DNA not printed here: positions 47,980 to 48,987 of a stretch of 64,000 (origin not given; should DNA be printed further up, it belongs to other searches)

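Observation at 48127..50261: Three LamG/concanavalin-A-like paralogs in tandem with 1-10-nt spacings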

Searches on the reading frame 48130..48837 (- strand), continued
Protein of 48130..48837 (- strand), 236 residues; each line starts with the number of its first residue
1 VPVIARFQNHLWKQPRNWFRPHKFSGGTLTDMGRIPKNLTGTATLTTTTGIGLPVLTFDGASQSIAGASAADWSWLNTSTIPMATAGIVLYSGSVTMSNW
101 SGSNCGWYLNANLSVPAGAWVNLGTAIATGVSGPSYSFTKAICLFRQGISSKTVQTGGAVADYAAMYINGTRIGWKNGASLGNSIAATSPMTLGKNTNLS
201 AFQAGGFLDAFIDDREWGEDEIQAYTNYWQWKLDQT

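Call 45: list_cluster_members(proteins=[P0007, P0008, P0009, P0010, P0011, P0012, P0013, P0015, P0021, P0052])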
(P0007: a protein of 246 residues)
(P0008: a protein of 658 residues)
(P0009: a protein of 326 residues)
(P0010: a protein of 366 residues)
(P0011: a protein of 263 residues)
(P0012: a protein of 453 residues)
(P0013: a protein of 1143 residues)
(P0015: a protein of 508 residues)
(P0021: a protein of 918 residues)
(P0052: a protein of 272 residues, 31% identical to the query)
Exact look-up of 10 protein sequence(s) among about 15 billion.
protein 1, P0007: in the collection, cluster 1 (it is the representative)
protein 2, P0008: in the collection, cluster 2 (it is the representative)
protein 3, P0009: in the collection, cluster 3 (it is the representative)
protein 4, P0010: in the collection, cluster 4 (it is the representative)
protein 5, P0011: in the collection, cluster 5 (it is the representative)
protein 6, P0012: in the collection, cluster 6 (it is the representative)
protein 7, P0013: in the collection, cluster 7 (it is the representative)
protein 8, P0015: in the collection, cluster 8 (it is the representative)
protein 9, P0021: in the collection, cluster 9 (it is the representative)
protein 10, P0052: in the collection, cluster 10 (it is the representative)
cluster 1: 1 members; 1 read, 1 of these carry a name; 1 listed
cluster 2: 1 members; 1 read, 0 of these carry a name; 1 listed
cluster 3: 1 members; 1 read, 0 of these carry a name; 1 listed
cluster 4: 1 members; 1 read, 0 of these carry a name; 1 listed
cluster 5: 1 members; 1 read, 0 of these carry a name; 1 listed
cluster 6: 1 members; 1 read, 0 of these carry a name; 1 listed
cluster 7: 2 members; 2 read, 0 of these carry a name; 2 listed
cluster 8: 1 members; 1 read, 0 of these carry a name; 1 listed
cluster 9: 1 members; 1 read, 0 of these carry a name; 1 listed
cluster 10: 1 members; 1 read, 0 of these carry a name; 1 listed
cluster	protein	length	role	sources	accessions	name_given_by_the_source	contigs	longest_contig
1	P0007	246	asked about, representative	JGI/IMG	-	hypothetical protein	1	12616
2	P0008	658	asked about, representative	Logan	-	-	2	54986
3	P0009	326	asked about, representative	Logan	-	-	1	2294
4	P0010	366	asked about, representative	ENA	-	-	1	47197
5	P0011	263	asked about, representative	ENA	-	-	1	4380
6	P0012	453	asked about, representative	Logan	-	-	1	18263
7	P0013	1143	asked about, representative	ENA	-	-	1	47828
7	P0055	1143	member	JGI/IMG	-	-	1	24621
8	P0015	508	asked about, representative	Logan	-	-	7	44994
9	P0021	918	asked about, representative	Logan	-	-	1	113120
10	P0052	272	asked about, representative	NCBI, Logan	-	-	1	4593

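Call 46: find_encoding_contigs(protein=P0008, flank=10000, max_places=2)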
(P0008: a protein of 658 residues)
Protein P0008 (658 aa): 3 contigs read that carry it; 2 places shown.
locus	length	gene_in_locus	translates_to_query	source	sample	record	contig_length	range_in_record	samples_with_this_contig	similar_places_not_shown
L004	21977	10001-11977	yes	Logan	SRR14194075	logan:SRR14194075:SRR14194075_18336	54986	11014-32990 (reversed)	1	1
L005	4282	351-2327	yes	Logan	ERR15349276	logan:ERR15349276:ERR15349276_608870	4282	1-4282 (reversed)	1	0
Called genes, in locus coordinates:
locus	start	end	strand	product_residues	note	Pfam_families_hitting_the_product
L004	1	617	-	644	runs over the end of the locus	PF00476:DNA_pol_A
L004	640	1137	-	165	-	-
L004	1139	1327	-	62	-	-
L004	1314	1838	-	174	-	-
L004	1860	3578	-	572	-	-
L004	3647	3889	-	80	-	-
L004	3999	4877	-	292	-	PF00239:Resolvase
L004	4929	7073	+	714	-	PF05272:VapE-like_dom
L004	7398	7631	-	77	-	-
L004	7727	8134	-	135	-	-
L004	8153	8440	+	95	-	-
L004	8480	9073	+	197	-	-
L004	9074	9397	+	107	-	-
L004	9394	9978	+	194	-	-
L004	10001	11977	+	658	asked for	-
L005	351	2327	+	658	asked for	-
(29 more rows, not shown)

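Call 47: find_encoding_contigs(protein=P0007, flank=8000, max_places=2)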
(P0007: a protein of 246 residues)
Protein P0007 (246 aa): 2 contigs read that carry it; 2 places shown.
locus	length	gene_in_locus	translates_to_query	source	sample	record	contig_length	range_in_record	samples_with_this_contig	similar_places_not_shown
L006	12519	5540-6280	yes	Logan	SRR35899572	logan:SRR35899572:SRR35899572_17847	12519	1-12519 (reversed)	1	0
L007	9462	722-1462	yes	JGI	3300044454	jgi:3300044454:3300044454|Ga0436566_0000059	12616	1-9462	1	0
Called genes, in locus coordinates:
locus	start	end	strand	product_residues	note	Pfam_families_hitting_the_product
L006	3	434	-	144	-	?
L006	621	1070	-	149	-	-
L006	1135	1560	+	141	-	-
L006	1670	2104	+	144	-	-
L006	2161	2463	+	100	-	-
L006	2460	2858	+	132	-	-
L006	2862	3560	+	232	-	-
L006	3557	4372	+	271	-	-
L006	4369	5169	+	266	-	-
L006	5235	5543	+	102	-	-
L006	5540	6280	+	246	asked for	-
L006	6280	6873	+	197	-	-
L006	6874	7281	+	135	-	-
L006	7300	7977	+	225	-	-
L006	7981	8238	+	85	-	-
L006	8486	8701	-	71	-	-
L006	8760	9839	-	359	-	PF00589:Phage_integrase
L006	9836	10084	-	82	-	PF13560:HTH_31, PF01381:HTH_3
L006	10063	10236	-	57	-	-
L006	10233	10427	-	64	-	-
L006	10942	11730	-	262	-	-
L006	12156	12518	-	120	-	?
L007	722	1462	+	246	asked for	-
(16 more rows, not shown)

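Call 48: search_dna_similar(query=window:48130-48837:-, collection=phages, mode=protein, max_evalue=0.01, max_rows=20)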
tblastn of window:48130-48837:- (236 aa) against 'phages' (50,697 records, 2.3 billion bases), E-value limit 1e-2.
No match.

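Call 54: search_protein_families(library=phrogs, alignment_id=A3, max_evalue=0.001)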
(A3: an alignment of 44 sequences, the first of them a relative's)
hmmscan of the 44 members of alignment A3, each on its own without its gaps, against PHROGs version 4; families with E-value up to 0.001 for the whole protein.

A. member 1, P0007 (246 aa): 0 families

B. families by the number of members that match (of 44 scanned): 72 families (the first 25 are shown)
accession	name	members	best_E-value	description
phrog_3545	-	3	2.7e-81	-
phrog_24074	-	3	4.2e-70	-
phrog_13163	-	3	5.5e-52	baseplate wedge subunit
phrog_32294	-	3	4.3e-45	baseplate wedge subunit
phrog_701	-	3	1.7e-39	virion structural protein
phrog_38322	-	3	4.2e-35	-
phrog_8510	-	3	1.4e-29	virion structural protein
phrog_10356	-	3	8.4e-19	virion structural protein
phrog_18802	-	2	1.7e-34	virion structural protein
phrog_1469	-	2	4.7e-30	baseplate wedge subunit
phrog_5073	-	2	1.6e-27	tail fiber protein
phrog_819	-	2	3e-24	tail protein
phrog_8745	-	2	1.6e-22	tail fiber protein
phrog_6320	-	2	8.1e-21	tail fiber protein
phrog_366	-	2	1.1e-11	tail fiber protein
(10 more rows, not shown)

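Call 55: search_protein_families(library=phrogs, alignment_id=A4, max_evalue=0.001)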
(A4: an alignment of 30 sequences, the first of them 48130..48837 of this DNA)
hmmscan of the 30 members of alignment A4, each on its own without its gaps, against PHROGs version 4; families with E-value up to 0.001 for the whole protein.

A. member 1, window:48130-48837:- (236 aa): 0 families

B. families by the number of members that match (of 30 scanned): 13 families
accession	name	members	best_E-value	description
phrog_24074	-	3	1.6e-27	-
phrog_701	-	3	6.2e-17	virion structural protein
phrog_3545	-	2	2.7e-31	-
phrog_13163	-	2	1.5e-18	baseplate wedge subunit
phrog_10356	-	2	1.5e-11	virion structural protein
phrog_8510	-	2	5.2e-08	virion structural protein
phrog_18802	-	1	8e-16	virion structural protein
phrog_32294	-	1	3.2e-13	baseplate wedge subunit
phrog_1469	-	1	1.4e-11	baseplate wedge subunit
phrog_19601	-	1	3e-11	baseplate wedge subunit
phrog_38322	-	1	1.4e-08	-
phrog_11583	-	1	2.8e-07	-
phrog_14220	-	1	0.00078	-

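Call 63: fold_search(model_id=the predicted structure, library=viral)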
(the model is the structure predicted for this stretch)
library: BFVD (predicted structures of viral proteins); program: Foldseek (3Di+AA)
matches with E <= 10: 646; with E <= 0.001: 211
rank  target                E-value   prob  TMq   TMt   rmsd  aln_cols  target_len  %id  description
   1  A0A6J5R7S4            1.5e-08  1.00  0.52  0.54   7.0       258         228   17  Concanavalin A-like lectin/glucanases superfamily [uncultured Caudovirales phage]
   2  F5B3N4                1.8e-08  1.00  0.53  0.50  10.4       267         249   14  (no name in the UniProt tables at hand)
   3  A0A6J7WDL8            2.6e-08  1.00  0.59  0.29   7.6       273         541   15  Concanavalin A-like lectin/glucanases superfamily [uncultured Caudovirales phage]
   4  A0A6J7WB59            3.4e-08  1.00  0.55  0.29   7.8       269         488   13  Concanavalin A-like lectin/glucanases superfamily [uncultured Caudovirales phage]
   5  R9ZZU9                4.3e-08  1.00  0.59  0.29   5.7       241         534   16  (no name in the UniProt tables at hand)
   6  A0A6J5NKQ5            8.5e-08  1.00  0.59  0.62   7.1       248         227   13  Concanavalin A-like lectin/glucanases superfamily [uncultured Caudovirales phage]
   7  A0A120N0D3            1.3e-07  1.00  0.57  0.11   6.8       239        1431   19  (no name in the UniProt tables at hand)
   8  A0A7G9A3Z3            2.2e-07  1.00  0.60  0.55   7.0       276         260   13  Uncharacterized protein [Bacteriophage sp.]
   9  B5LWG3                2.5e-07  1.00  0.55  0.32   6.5       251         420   15  Putative LamG-like jellyroll protein [Feldmannia species virus]
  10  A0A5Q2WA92            3.1e-07  1.00  0.54  0.11  10.2       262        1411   14  (no name in the UniProt tables at hand)
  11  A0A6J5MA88            3.5e-07  1.00  0.56  0.56   7.4       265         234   14  Concanavalin A-like lectin/glucanases superfamily [uncultured Caudovirales phage]
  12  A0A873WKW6            4.2e-07  1.00  0.58  0.46   6.7       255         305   15  Uncharacterized protein [Synechococcus phage S-H9-2]
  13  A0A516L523            4.4e-07  1.00  0.62  0.53   7.4       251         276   13  (no name in the UniProt tables at hand)
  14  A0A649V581            5.5e-07  1.00  0.56  0.55   8.2       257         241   15  (no name in the UniProt tables at hand)
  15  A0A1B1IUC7            5.5e-07  1.00  0.59  0.54   8.5       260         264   12  (no name in the UniProt tables at hand)
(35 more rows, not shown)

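Call 65: search_protein_families(library=phrogs, proteins=[L006:1670-2101:+, L006:2460-2855:+, L006:2862-3557:+, L006:3557-4369:+, L006:4369-5166:+, L006:5235-5540:+, L006:6280-6870:+, L006:6874-7278:+, L006:7300-7974:+, L006:7981-8235:+], max_evalue=0.001)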
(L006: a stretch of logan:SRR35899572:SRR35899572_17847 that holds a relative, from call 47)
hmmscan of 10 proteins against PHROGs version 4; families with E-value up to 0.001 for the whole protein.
L006:1670-2101:+ (144 aa): 0 families

L006:2460-2855:+ (132 aa): 0 families

L006:2862-3557:+ (232 aa): 0 families

L006:3557-4369:+ (271 aa): 0 families

L006:4369-5166:+ (266 aa): 0 families

L006:5235-5540:+ (102 aa): 0 families

L006:6280-6870:+ (197 aa): 1 family
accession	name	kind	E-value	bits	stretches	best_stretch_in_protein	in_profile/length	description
phrog_3201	-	tail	1.3e-05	24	1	35-74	2015-2054/2408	tail fiber protein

L006:6874-7278:+ (135 aa): 0 families

L006:7300-7974:+ (225 aa): 0 families

L006:7981-8235:+ (85 aa): 0 families

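Call 71: find_related_loci(query=A2, collection=viral_contigs, flank=6000)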
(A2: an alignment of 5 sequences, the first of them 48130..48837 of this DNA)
Query A2 (236 aa) in viral_contigs; peptide patterns used: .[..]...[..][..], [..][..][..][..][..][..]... (x = any residue, [..] = any of these).
122 stretches matched a pattern, but none encodes a relative of the query by tblastn (E <= 1e-3).

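Call 72: find_related_loci(query=A2, collection=metagenome_contigs, flank=6000)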
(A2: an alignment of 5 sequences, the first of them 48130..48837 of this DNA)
Query A2 (236 aa) in metagenome_contigs; peptide patterns used: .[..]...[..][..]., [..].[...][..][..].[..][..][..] (x = any residue, [..] = any of these).
155 stretches matched a pattern, but none encodes a relative of the query by tblastn (E <= 1e-3).

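Call 76: find_related_loci(query=A2, collection=genome_contigs, flank=6000)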
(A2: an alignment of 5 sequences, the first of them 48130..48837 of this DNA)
Query A2 (236 aa) in genome_contigs; peptide patterns used: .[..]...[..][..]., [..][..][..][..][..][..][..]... (x = any residue, [..] = any of these).
230 stretches matched a pattern, but none encodes a relative of the query by tblastn (E <= 1e-3).

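Call 77: find_encoding_contigs(protein=P0021, flank=10000, max_places=1)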
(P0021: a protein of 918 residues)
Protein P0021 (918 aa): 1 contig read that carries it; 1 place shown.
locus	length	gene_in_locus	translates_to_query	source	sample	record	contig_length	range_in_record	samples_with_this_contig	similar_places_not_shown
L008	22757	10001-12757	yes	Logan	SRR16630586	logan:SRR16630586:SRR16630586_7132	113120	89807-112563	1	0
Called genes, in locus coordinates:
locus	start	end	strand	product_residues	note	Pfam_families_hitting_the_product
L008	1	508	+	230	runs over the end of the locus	-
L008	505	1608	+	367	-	-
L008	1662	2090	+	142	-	-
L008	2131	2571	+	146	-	-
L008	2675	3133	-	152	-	-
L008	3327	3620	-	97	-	-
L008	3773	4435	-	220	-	-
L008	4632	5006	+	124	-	PF10934:Sheath_initiator (faint)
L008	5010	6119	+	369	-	PF26078:Baseplate_J_M, PF26079:Baseplate_J_C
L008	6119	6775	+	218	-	-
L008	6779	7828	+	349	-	-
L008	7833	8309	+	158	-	-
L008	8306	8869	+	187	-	-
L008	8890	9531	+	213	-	PF00959:Phage_lysozyme (faint)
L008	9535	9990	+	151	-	-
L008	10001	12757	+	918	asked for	PF10983:DUF2793, PF26209:Phage_phiTE_241_C (weak)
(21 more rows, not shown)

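Call 78: find_encoding_contigs(protein=P0015, flank=10000, max_places=1)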
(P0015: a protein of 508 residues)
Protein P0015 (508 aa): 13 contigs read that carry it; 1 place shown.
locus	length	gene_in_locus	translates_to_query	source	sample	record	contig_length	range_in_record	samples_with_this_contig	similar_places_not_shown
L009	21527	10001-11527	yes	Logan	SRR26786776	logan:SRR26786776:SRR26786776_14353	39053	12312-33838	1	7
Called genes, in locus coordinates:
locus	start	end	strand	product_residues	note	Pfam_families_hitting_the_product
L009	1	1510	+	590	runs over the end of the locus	-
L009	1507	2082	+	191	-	-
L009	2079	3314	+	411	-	-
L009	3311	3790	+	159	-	-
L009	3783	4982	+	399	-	-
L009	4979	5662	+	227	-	-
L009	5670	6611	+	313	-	-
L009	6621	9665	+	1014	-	-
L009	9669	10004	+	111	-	-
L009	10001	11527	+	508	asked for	PF01391:Collagen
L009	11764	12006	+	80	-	-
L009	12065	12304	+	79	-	-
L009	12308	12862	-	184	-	-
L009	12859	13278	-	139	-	-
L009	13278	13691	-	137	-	-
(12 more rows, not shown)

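Call 79: search_protein_families(library=ncbifam, proteins=[window:48130-48837:-, P0007, P0021], max_evalue=1)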
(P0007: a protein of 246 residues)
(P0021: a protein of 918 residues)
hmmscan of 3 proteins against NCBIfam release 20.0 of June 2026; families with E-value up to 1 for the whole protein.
window:48130-48837:- (236 aa): 0 families

P0007 (246 aa): 0 families

P0021 (918 aa): 1 family
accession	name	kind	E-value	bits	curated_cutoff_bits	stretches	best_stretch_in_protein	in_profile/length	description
NF001934.0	PRK00714.1-1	equivalog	0.02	14.3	241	0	490-516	17-43/176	RNA pyrophosphohydrolase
